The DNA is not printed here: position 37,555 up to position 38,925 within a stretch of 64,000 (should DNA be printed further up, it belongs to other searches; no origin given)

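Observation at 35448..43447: Six tandem amidohydrolase-2 paralogs (plus one embedded SDR) in an 8-kb same-strand array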

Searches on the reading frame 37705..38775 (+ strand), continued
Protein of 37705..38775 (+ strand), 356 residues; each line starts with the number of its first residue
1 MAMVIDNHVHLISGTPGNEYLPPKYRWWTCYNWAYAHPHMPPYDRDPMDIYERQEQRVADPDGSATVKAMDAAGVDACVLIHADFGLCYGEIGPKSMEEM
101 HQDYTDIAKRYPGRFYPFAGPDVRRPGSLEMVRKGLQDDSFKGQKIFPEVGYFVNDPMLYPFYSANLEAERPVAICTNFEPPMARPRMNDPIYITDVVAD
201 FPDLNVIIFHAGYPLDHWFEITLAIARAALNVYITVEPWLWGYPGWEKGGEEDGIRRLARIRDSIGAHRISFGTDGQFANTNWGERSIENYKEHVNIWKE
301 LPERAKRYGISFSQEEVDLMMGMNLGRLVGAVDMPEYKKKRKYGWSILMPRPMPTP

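Call 40: search_protein_families(library=pfam, proteins=[L004:7318-9867:+, L004:11130-12926:+, L004:12933-13721:+, L004:6144-7022:+, L004:5288-6124:+, L005:4454-5548:+, L005:6716-8479:+, L006:8258-9154:+, L006:9174-9968:+, L006:11354-12268:+], max_evalue=0.001)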
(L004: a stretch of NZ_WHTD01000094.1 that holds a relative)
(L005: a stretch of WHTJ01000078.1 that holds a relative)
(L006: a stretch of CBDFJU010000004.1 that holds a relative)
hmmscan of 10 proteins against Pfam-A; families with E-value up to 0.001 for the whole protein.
L004:7318-9867:+ (849 aa): 3 families
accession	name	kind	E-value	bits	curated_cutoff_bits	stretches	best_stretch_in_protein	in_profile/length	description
PF20256.3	MoCoBD_2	-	3.8e-79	266.6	27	1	492-781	2-283/283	Molybdopterin cofactor-binding domain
PF02738.23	MoCoBD_1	-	2.8e-67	226.8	27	1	220-464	5-244/244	Molybdopterin cofactor-binding domain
PF01315.27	Ald_Xan_dh_C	-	1.8e-31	109.1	31.3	1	89-201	1-110/110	Aldehyde oxidase and xanthine dehydrogenase, a/b hammerhead domain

L004:11130-12926:+ (598 aa): 1 family
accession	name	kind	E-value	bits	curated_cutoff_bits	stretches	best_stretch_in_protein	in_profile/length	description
PF01642.28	MM_CoA_mutase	-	1.5e-133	446.5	22.1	1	49-588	8-512/512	Methylmalonyl-CoA mutase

L004:12933-13721:+ (262 aa): 2 families
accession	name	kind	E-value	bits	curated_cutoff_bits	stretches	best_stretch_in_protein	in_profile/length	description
PF00378.25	ECH_1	-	1.2e-30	107.1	27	1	9-257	3-250/251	Enoyl-CoA hydratase/isomerase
PF16113.10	ECH_2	-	1.1e-10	42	27.2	1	12-178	1-172/335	Enoyl-CoA hydratase/isomerase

L004:6144-7022:+ (292 aa): 2 families
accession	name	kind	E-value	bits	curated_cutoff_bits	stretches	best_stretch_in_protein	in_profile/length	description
PF00941.27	FAD_binding_5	-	8e-45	153.1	27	1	5-176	2-170/170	FAD binding domain in molybdopterin dehydrogenase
PF03450.22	CO_deh_flav_C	-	1.4e-22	80.1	25.5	1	183-284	2-101/102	CO dehydrogenase flavoprotein C-terminal domain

L004:5288-6124:+ (278 aa): 6 families
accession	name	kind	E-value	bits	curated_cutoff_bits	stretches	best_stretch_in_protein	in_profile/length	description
PF00005.33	ABC_tran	-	4.1e-30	105.6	25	1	25-187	1-137/137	ABC transporter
PF13304.12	AAA_21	-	6.4e-10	40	27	1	37-56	1-20/304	AAA domain, putative AbiEii toxin, Type IV TA system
PF13555.12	AAA_29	-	4.1e-05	23.7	27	1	29-59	16-46/61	P-loop containing region of AAA domain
PF13476.12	AAA_23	-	4.3e-05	24.7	27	1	28-55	13-39/201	AAA domain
PF02463.25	SMC_N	-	6.8e-05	22.8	40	0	35-56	24-45/220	RecF/RecN/SMC N terminal domain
PF13401.12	AAA_22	-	0.00086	20.1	27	0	36-113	6-33/130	AAA domain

L005:4454-5548:+ (364 aa): 1 family
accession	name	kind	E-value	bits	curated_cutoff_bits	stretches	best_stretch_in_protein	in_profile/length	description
PF01370.27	Epimerase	-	4.3e-10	39.8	20.9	1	123-211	148-240/240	NAD dependent epimerase/dehydratase family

L005:6716-8479:+ (587 aa): 1 family
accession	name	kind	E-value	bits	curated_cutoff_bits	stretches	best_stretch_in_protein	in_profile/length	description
PF01642.28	MM_CoA_mutase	-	2.6e-134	449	22.1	1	37-577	7-512/512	Methylmalonyl-CoA mutase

L006:8258-9154:+ (298 aa): 3 families
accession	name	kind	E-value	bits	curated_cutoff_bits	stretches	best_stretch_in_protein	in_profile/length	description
PF00561.26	Abhydrolase_1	-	6.3e-12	46.1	25.8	1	23-144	2-129/245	alpha/beta hydrolase fold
PF12697.13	Abhydrolase_6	-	1.9e-11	45.5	26.3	1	24-262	1-203/217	Alpha/beta hydrolase family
PF12146.15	Hydrolase_4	-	2.8e-06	27.3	27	1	22-122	5-111/239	Serine aminopeptidase, S33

L006:9174-9968:+ (264 aa): 2 families
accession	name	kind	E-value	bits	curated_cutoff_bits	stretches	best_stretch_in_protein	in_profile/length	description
PF12973.13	Cupin_7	-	4.5e-13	49.4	27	2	12-110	8-102/105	ChrR Cupin-like domain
PF14499.12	DUF4437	-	5.8e-07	29.4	24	1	16-213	9-224/250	Domain of unknown function (DUF4437)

L006:11354-12268:+ (304 aa): 2 families
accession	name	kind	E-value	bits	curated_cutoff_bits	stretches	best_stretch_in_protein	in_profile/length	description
PF00528.27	BPD_transp_1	-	6.9e-46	156.7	26.4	1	112-303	1-183/184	Binding-protein-dependent transport system inner membrane component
PF19300.4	BPD_transp_1_N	-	1.6e-12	48.1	23.8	1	1-100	1-113/114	Binding-prot-dependent transport system membrane comp, N-term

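Call 42: search_protein_families(library=ncbifam, proteins=[window:37705-38775:+, P0048, P0053, P0066], max_evalue=0.001)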
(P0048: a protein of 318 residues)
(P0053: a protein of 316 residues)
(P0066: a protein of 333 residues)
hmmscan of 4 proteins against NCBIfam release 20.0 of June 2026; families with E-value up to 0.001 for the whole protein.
window:37705-38775:+ (356 aa): 0 families

P0048 (318 aa): 0 families

P0053 (316 aa): 0 families

P0066 (333 aa): 0 families

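Call 43: search_solved_structures(query=P0048, max_evalue=0.01)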
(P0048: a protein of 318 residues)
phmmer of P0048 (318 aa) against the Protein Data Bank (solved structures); distinct sequences matched with E-value up to 0.01: 1.
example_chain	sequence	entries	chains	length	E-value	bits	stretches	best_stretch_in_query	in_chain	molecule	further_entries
3irs_A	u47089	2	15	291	2.5e-09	40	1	93-287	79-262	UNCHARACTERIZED PROTEIN BB4693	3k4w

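Call 69: find_homologous_proteins(query=A3, max_evalue=1e-10)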
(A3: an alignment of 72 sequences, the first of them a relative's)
Query A3 (72 sequences) (318 aa, profile of the alignment): 1716 proteins with E <= 1e-10 among 5234 candidates; the best 120 are listed.
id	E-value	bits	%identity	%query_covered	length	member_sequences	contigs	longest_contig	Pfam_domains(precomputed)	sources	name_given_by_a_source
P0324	7.9e-121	421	39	98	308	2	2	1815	PF04909.21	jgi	-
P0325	9.8e-121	421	35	98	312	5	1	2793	PF01026.28,PF04909.21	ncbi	-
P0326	2.0e-120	420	38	98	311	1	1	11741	PF04909.21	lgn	-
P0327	2.0e-119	417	33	98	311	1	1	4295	PF04909.21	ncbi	ncbi:MAG: amidohydrolase family protein [Candidatus Hermodarchaeota archaeon]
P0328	2.6e-119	416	36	98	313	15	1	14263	PF04909.21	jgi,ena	-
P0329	1.4e-118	414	36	98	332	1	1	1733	PF04909.21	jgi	-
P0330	2.6e-118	413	35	98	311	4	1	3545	PF04909.21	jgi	-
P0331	3.5e-118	412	71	100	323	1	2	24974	PF04909.21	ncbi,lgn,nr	ncbi:MAG: amidohydrolase [Chloroflexi bacterium]|nr:amidohydrolase [Chloroflexota bacterium]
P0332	4.9e-118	412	33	97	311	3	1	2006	PF04909.21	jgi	-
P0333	5.7e-118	412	35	98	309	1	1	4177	PF04909.21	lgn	-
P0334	7.2e-118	411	40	98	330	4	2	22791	PF04909.21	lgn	-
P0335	1.2e-117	411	37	98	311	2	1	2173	PF04909.21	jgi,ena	-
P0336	2.0e-117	410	39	98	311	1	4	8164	PF04909.21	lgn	-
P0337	2.2e-117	410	32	97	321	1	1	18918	PF04909.21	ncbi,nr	ncbi:MAG: amidohydrolase [Promethearchaeota archaeon]|nr:MAG: amidohydrolase [Candidatus Lokiarchaeo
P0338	2.4e-117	410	37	97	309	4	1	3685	PF04909.21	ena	-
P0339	5.4e-117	409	40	98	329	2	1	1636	PF04909.21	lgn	-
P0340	8.5e-117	408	36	99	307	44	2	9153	PF04909.21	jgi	jgi:hypothetical protein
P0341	9.0e-117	408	36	98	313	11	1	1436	PF04909.21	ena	-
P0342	9.0e-117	408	40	98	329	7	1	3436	PF04909.21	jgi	jgi:predicted TIM-barrel fold metal-dependent hydrolase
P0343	2.3e-116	406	36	98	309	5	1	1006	PF04909.21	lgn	-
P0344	2.5e-116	406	41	98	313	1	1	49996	PF04909.21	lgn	-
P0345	2.6e-116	406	34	98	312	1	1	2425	PF04909.21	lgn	-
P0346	2.8e-116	406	35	97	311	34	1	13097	PF01026.28,PF04909.21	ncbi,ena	-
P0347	3.7e-116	406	43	98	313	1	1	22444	PF04909.21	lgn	-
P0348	3.9e-116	406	34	98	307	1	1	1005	PF04909.21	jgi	-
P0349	5.6e-116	405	36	98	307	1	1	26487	PF04909.21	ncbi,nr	ncbi:MAG: amidohydrolase [Chloroflexi bacterium]|nr:amidohydrolase [Chloroflexota bacterium]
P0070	6.7e-116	405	39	98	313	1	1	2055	PF04909.21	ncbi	-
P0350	8.7e-116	405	71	99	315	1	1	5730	PF04909.21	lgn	-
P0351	9.1e-116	404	33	98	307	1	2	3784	PF04909.21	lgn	-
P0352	9.9e-116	404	34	98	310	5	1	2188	PF01026.28,PF04909.21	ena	-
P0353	1.0e-115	404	40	98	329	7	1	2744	PF04909.21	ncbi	-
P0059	1.4e-115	404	35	100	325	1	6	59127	PF04909.21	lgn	-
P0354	1.5e-115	404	36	98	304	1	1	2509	PF04909.21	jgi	-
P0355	1.6e-115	404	40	88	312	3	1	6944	PF04909.21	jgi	jgi:predicted TIM-barrel fold metal-dependent hydrolase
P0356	1.9e-115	403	34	98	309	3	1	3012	PF04909.21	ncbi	-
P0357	2.5e-115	403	33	97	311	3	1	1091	PF04909.21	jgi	jgi:predicted TIM-barrel fold metal-dependent hydrolase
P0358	2.6e-115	403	36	98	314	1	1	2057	PF04909.21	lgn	-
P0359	2.9e-115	403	35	98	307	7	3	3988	PF04909.21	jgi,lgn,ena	jgi:hypothetical protein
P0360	3.1e-115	403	39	98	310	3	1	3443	PF04909.21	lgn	-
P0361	3.3e-115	403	34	98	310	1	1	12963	PF04909.21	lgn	-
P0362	4.0e-115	402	40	98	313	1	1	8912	PF04909.21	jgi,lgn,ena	-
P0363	4.9e-115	402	33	98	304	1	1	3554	PF04909.21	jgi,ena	-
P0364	5.3e-115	402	38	98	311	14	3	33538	PF04909.21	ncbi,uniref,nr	ncbi:amidohydrolase family protein [Candidatus Solincola tengchongensis]|uniref:amidohydrolase famil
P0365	6.1e-115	402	39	98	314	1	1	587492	PF04909.21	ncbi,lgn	-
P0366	6.5e-115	402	73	100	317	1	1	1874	PF04909.21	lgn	-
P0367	7.0e-115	402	36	98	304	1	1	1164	PF01026.28,PF04909.21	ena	-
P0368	7.6e-115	401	34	98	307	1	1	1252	PF04909.21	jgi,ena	-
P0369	8.3e-115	401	38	97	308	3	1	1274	PF04909.21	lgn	-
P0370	1.1e-114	401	36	98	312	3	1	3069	PF04909.21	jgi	jgi:predicted TIM-barrel fold metal-dependent hydrolase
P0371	1.3e-114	401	37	99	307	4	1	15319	PF04909.21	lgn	-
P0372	1.6e-114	400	35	97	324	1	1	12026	PF04909.21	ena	-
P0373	1.6e-114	400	39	98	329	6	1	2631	PF04909.21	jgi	jgi:uncharacterized protein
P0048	1.7e-114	400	100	100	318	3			PF04909.21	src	-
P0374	2.1e-114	400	34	98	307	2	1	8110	PF04909.21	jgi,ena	-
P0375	2.1e-114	400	31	97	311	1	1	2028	PF01026.28,PF04909.21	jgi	jgi:predicted TIM-barrel fold metal-dependent hydrolase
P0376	2.7e-114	400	52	99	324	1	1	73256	PF04909.21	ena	-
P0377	3.0e-114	399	37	98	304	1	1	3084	PF04909.21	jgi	jgi:predicted TIM-barrel fold metal-dependent hydrolase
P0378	3.6e-114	399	36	99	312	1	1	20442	PF04909.21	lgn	-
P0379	5.0e-114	399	62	98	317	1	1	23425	PF04909.21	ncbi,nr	ncbi:MAG: amidohydrolase family protein [Streptosporangiales bacterium]|nr:amidohydrolase family pro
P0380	5.4e-114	399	33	98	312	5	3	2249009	PF01026.28,PF04909.21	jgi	jgi:predicted TIM-barrel fold metal-dependent hydrolase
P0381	8.0e-114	398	36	83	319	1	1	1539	PF04909.21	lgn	-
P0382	1.0e-113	398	36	98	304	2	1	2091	PF01026.28,PF04909.21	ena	-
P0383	1.3e-113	397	35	97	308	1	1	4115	PF04909.21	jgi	-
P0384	1.5e-113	397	34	98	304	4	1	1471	PF04909.21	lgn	-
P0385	1.7e-113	397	36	97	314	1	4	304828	PF04909.21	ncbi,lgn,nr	ncbi:MAG: amidohydrolase family protein [Desulfarculaceae bacterium]|nr:amidohydrolase family protei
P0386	1.9e-113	397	73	100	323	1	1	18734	PF04909.21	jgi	-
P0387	2.9e-113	396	36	99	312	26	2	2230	PF04909.21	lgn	-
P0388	3.0e-113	396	35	98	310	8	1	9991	PF04909.21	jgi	jgi:predicted TIM-barrel fold metal-dependent hydrolase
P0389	3.3e-113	396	36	98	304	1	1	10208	PF04909.21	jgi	-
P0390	3.5e-113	396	38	98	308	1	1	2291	PF04909.21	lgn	-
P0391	4.4e-113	396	36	98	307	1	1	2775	PF04909.21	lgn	-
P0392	4.9e-113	396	36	98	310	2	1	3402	PF04909.21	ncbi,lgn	-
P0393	5.0e-113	395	37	98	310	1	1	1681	PF04909.21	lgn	-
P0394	5.1e-113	395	40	98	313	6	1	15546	PF04909.21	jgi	jgi:uncharacterized protein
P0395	5.5e-113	395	36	97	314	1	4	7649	PF04909.21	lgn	-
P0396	7.1e-113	395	36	98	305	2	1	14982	PF04909.21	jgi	jgi:predicted TIM-barrel fold metal-dependent hydrolase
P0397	8.4e-113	395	61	99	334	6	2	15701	PF04909.21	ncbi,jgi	jgi:predicted TIM-barrel fold metal-dependent hydrolase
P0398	1.0e-112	394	35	99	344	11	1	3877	PF04909.21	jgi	jgi:predicted TIM-barrel fold metal-dependent hydrolase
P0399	1.1e-112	394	31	99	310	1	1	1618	PF04909.21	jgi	jgi:hypothetical protein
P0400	1.1e-112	394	35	98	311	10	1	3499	PF04909.21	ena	-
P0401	1.5e-112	394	39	70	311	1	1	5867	PF04909.21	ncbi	-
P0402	1.5e-112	394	68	99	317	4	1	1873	PF04909.21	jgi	jgi:predicted TIM-barrel fold metal-dependent hydrolase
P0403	1.7e-112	394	68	98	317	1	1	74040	PF04909.21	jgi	jgi:uncharacterized protein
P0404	1.7e-112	394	35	98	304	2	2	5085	PF01026.28,PF04909.21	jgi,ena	jgi:hypothetical protein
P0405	1.9e-112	394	62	98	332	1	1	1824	PF04909.21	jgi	jgi:predicted TIM-barrel fold metal-dependent hydrolase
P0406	2.5e-112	393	37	98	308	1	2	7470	PF04909.21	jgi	jgi:predicted TIM-barrel fold metal-dependent hydrolase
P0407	2.8e-112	393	40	98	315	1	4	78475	PF04909.21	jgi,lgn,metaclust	metaclust:\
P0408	4.7e-112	392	39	98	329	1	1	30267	PF04909.21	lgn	-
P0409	5.0e-112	392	45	99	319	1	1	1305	PF04909.21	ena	-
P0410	5.9e-112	392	36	97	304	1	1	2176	PF04909.21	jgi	-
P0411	6.9e-112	392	35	97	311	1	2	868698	PF04909.21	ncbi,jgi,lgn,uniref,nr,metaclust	ncbi:amidohydrolase family protein [Desulfatitalea tepidiphila]|uniref:amidohydrolase family protein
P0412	7.0e-112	392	37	84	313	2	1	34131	PF04909.21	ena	-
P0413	8.3e-112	391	34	98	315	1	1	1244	PF04909.21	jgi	jgi:uncharacterized protein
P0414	8.7e-112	391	54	98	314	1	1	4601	PF04909.21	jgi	jgi:predicted TIM-barrel fold metal-dependent hydrolase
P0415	8.8e-112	391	36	87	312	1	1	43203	PF04909.21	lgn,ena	-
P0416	9.0e-112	391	31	99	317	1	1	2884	PF04909.21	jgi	-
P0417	1.0e-111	391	33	98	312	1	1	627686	PF04909.21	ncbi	ncbi:MAG: amidohydrolase family protein [Thermodesulfobacteriota bacterium]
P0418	1.1e-111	391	61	99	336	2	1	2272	PF04909.21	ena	-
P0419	1.1e-111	391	34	98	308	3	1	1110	PF04909.21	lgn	-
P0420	1.3e-111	391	34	98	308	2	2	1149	PF04909.21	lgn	-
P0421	1.5e-111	391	35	98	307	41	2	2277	PF04909.21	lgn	-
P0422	1.8e-111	390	37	98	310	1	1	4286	PF04909.21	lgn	-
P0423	2.1e-111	390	33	98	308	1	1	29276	PF04909.21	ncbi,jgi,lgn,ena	jgi:hypothetical protein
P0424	2.8e-111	390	35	99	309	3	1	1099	PF04909.21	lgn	-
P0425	3.0e-111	390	33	98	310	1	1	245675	PF04909.21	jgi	jgi:hypothetical protein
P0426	3.3e-111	390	34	98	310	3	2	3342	PF04909.21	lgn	-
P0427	3.8e-111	389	34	86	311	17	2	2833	PF04909.21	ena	-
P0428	5.6e-111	389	35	98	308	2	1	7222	PF04909.21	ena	-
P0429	6.4e-111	389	35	99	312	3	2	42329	PF04909.21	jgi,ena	-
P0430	6.5e-111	389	37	98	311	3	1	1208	PF04909.21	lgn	-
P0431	8.7e-111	388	34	98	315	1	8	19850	PF04909.21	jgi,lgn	-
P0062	9.2e-111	388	41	84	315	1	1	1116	PF04909.21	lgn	-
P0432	1.0e-110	388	61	99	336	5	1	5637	PF04909.21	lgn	-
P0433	1.1e-110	388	33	97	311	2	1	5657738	PF04909.21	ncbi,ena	-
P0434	1.1e-110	388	31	98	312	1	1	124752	PF04909.21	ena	-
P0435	1.3e-110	387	32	98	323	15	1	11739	PF04909.21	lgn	-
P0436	1.5e-110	387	35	98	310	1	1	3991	PF04909.21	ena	-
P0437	1.5e-110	387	33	98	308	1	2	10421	PF04909.21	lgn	-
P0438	1.6e-110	387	31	98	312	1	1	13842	PF04909.21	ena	-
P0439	2.0e-110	387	38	87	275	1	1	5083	PF04909.21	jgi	jgi:predicted TIM-barrel fold metal-dependent hydrolase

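Call 70: find_encoding_contigs(protein=P0411, flank=9000, max_places=1)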
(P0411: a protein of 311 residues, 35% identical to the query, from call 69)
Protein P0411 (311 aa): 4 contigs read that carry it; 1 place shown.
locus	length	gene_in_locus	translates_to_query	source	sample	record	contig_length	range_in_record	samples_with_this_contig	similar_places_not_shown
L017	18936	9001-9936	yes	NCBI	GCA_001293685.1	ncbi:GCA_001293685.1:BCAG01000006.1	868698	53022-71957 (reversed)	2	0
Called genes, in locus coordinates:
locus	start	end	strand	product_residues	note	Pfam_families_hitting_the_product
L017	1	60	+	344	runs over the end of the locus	PF13518:HTH_28 (weak), PF13551:HTH_29, PF13565:HTH_32, PF00665:rve, PF13683:rve_3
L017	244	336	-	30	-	-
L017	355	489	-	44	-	-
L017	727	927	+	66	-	-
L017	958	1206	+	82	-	-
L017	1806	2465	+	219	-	PF00392:GntR, PF07729:FCD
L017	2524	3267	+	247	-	PF00106:adh_short, PF08659:KR, PF13561:adh_short_C2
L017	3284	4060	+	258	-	PF00106:adh_short, PF08659:KR, PF13561:adh_short_C2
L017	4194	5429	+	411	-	PF13433:Peripla_BP_5, PF13458:Peripla_BP_6, PF01094:ANF_receptor (weak)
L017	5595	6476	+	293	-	PF02653:BPD_transp_2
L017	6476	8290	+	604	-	PF02653:BPD_transp_2, PF00005:ABC_tran, PF12399:BCA_ABC_TP_C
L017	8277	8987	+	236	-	PF13555:AAA_29 (faint), PF00005:ABC_tran, PF13304:AAA_21 (faint)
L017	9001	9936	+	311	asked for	PF04909:Amidohydro_2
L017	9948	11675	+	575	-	PF02776:TPP_enzyme_N, PF00205:TPP_enzyme_M, PF02775:TPP_enzyme_C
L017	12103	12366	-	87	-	-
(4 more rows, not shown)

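Call 71: find_encoding_contigs(protein=P0385, flank=9000, max_places=1)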
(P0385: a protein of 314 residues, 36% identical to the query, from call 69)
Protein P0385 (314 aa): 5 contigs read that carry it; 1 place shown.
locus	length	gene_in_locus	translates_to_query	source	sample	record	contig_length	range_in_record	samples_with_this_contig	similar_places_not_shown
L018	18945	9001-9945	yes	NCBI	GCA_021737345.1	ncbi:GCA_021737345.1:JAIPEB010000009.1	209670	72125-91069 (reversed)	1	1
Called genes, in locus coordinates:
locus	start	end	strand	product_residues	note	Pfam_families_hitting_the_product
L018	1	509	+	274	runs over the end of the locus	PF05116:S6PP (weak), PF08282:Hydrolase_3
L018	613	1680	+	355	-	PF00294:PfkB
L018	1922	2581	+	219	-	PF00392:GntR, PF07729:FCD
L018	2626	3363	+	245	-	PF00106:adh_short, PF08659:KR, PF13561:adh_short_C2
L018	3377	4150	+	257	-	PF00106:adh_short, PF08659:KR, PF13561:adh_short_C2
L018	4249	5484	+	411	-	PF13433:Peripla_BP_5, PF13458:Peripla_BP_6, PF01094:ANF_receptor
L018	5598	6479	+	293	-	PF02653:BPD_transp_2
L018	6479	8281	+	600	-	PF02653:BPD_transp_2, PF00005:ABC_tran, PF12399:BCA_ABC_TP_C (weak)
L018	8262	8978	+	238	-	PF00005:ABC_tran, PF13304:AAA_21 (faint)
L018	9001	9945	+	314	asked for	PF04909:Amidohydro_2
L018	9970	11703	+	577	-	PF02776:TPP_enzyme_N, PF00205:TPP_enzyme_M, PF02775:TPP_enzyme_C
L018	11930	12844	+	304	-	PF03009:GDPD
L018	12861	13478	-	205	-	PF01613:Flavin_Reduct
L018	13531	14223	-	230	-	PF00005:ABC_tran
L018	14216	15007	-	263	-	PF00005:ABC_tran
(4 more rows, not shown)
